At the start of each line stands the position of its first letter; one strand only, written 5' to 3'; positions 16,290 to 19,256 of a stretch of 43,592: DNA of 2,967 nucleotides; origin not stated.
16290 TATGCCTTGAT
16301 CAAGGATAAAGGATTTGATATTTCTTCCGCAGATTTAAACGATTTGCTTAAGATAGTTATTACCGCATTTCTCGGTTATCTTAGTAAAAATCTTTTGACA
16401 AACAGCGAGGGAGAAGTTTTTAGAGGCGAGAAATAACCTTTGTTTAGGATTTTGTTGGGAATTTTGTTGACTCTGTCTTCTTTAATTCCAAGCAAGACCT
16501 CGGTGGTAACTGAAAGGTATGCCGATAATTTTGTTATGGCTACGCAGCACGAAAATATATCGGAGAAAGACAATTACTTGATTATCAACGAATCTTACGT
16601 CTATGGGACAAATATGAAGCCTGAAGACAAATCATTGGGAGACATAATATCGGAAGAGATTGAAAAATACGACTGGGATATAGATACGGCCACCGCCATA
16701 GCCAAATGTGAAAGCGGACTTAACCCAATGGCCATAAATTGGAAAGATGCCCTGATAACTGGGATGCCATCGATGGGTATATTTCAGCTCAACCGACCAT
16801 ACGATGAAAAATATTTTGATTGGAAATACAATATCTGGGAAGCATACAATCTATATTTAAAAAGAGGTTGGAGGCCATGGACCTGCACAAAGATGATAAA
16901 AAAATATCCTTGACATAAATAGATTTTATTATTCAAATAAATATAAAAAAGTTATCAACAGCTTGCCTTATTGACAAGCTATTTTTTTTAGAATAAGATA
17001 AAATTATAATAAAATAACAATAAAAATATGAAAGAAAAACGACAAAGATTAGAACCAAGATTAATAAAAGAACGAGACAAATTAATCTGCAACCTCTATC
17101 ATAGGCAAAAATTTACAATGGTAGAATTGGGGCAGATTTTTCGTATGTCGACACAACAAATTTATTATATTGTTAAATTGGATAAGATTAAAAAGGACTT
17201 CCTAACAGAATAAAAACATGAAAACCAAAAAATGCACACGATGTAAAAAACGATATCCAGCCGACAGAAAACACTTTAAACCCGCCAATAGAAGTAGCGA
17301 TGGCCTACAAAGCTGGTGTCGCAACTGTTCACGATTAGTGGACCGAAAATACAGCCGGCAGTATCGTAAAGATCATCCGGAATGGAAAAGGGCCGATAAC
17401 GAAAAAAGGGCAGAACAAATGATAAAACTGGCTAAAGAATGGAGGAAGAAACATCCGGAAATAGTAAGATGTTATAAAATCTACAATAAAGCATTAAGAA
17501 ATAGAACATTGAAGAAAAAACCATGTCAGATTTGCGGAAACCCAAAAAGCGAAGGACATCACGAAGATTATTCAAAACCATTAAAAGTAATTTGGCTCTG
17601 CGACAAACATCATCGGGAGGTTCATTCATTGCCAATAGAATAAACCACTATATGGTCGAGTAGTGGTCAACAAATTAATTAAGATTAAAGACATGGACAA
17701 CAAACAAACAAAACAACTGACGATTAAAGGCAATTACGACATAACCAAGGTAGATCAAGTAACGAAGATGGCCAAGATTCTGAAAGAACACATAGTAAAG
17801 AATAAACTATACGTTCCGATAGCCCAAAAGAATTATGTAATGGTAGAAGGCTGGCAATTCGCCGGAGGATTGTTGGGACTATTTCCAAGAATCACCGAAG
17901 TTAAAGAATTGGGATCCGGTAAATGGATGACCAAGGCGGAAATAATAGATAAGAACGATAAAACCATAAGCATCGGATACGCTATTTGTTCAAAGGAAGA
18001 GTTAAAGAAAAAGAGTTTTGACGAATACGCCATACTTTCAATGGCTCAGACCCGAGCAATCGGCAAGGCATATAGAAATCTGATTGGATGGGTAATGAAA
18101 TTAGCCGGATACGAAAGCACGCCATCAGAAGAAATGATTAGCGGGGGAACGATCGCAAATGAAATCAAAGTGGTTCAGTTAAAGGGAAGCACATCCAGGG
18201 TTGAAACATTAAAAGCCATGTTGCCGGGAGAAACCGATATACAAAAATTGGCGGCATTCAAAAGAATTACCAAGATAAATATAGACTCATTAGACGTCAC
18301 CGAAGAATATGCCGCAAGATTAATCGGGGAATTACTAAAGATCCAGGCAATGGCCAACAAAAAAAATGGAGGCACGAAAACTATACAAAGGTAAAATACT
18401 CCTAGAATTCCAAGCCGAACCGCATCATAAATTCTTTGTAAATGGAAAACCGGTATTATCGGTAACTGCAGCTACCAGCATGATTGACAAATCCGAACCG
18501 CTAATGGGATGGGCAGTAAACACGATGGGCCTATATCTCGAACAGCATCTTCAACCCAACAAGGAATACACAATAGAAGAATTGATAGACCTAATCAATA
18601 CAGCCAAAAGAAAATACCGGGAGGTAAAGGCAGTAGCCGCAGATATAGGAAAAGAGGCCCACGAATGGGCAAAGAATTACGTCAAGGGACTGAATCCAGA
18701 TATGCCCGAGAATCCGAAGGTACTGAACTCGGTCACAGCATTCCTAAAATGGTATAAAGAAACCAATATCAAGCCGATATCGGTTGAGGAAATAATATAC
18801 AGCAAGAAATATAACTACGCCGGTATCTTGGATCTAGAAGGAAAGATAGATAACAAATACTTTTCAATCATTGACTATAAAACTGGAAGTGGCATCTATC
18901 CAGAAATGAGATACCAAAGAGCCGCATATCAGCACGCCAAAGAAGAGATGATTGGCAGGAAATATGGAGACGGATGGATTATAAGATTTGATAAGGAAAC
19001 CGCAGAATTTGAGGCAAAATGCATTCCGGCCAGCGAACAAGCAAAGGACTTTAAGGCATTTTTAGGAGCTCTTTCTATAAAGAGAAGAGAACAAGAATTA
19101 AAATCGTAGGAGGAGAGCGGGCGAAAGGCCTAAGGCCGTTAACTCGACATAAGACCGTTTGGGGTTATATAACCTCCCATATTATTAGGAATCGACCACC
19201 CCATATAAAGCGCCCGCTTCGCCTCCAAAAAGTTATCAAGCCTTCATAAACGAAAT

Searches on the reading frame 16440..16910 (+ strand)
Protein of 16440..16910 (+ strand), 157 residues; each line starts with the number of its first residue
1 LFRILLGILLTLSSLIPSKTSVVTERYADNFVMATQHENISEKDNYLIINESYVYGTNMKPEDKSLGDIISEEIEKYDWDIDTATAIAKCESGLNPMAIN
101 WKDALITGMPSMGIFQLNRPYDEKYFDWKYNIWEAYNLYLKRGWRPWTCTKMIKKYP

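Call 46: search_protein_families(library=pfam, proteins=[window:16440-16910:+], max_evalue=0.001)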
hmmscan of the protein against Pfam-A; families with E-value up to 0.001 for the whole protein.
window:16440-16910:+ (157 aa): 2 families
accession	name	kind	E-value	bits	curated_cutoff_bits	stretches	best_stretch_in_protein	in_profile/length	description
PF18896.5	SLT_3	-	1.6e-05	25.7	27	1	80-148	13-88/89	Lysozyme like domain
PF01464.25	SLT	-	3.8e-05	23.7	21.3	1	70-119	3-45/117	Transglycosylase SLT domain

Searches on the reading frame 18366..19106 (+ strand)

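Call 46: search_protein_families(library=pfam, proteins=[window:18366-19106:+], max_evalue=0.001)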
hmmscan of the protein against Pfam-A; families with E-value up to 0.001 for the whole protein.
window:18366-19106:+ (247 aa): 1 family
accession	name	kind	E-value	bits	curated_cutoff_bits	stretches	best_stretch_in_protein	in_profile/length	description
PF12705.13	PDDEXK_1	-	0.00022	21.7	22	0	131-232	106-213/247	PD-(D/E)XK nuclease superfamily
